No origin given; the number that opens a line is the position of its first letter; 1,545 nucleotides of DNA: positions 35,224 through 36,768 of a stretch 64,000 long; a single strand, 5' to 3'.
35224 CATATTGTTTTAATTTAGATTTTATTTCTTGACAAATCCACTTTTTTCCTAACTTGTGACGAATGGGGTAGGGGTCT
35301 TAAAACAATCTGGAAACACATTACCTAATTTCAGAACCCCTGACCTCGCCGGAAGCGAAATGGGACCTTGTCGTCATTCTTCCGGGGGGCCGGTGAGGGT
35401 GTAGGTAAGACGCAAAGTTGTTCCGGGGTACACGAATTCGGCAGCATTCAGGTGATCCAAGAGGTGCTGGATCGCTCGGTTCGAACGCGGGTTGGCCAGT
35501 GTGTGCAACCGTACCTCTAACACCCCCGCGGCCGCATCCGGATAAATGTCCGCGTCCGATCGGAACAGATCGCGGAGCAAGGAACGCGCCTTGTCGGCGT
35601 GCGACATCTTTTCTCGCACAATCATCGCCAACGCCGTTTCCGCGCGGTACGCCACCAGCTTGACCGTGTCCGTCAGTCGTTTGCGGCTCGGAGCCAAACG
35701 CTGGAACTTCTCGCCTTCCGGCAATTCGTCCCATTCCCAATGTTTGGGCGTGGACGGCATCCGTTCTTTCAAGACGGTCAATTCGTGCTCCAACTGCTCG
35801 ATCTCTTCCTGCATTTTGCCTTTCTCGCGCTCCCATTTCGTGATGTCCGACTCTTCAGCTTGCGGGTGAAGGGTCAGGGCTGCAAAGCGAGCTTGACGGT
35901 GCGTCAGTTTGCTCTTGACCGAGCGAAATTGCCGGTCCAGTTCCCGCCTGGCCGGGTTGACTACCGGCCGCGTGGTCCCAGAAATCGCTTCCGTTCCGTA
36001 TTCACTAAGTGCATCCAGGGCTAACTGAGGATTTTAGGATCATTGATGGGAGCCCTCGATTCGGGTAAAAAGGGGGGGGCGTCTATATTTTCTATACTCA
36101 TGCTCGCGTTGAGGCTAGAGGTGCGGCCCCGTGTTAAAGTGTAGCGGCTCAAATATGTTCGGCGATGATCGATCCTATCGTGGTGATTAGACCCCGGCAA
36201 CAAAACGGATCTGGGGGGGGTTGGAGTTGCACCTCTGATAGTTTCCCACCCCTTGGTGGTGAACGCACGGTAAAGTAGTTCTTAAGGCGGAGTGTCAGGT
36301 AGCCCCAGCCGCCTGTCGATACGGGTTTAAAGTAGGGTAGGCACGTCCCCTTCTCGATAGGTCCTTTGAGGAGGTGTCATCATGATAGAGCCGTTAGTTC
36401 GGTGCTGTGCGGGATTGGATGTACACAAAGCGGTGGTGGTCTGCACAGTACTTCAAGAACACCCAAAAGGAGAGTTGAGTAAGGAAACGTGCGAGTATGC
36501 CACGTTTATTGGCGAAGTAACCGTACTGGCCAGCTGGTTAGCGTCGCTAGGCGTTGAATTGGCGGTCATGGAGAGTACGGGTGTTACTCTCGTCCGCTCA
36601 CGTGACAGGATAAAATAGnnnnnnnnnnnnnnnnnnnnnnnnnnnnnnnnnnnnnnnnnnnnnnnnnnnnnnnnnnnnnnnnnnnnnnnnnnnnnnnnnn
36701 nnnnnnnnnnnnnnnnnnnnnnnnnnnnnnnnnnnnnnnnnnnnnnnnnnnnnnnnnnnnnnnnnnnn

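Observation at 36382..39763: KaiC-like double-RecA ATPase paired with a hybrid histidine kinase with an N-terminal pseudo-receiver; no KaiA or KaiB nearby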

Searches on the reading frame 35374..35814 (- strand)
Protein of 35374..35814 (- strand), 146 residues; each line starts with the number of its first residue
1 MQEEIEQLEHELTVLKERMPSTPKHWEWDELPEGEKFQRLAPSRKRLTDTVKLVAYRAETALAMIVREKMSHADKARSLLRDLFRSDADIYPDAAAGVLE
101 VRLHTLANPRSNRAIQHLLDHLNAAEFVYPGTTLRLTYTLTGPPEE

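Call 3: search_protein_families(library=pfam, proteins=[window:35374-35814:-], max_evalue=0.01)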
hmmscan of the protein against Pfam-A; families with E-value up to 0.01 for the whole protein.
window:35374-35814:- (146 aa): 1 family
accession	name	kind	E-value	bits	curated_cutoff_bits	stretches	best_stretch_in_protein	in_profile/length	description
PF21804.3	Transposase_29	-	5.4e-40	137.6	27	1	2-140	422-560/562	Transposase protein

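Call 4: search_protein_families(library=ncbifam, proteins=[window:35374-35814:-], max_evalue=0.01)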
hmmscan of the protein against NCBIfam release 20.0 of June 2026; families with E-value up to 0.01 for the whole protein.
window:35374-35814:- (146 aa): 0 families

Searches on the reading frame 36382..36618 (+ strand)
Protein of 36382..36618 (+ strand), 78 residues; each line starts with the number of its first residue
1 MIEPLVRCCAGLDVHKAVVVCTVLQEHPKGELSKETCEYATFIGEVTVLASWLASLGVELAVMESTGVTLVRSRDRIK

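Call 3: search_protein_families(library=pfam, proteins=[window:36382-36618:+], max_evalue=0.01)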
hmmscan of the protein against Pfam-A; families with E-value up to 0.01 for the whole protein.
window:36382-36618:+ (78 aa): 0 families

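Call 4: search_protein_families(library=ncbifam, proteins=[window:36382-36618:+], max_evalue=0.01)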
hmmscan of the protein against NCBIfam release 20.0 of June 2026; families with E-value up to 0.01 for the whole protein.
window:36382-36618:+ (78 aa): 2 families
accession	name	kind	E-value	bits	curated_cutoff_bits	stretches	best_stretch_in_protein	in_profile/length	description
NF033542.1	transpos_IS110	equivalog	1.4e-05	24.4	140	1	9-68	1-59/343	IS110 family RNA-guided transposase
NF051857.1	transpos_IS110_2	equivalog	5.8e-05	22.3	180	1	10-68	3-62/393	IS110 family transposase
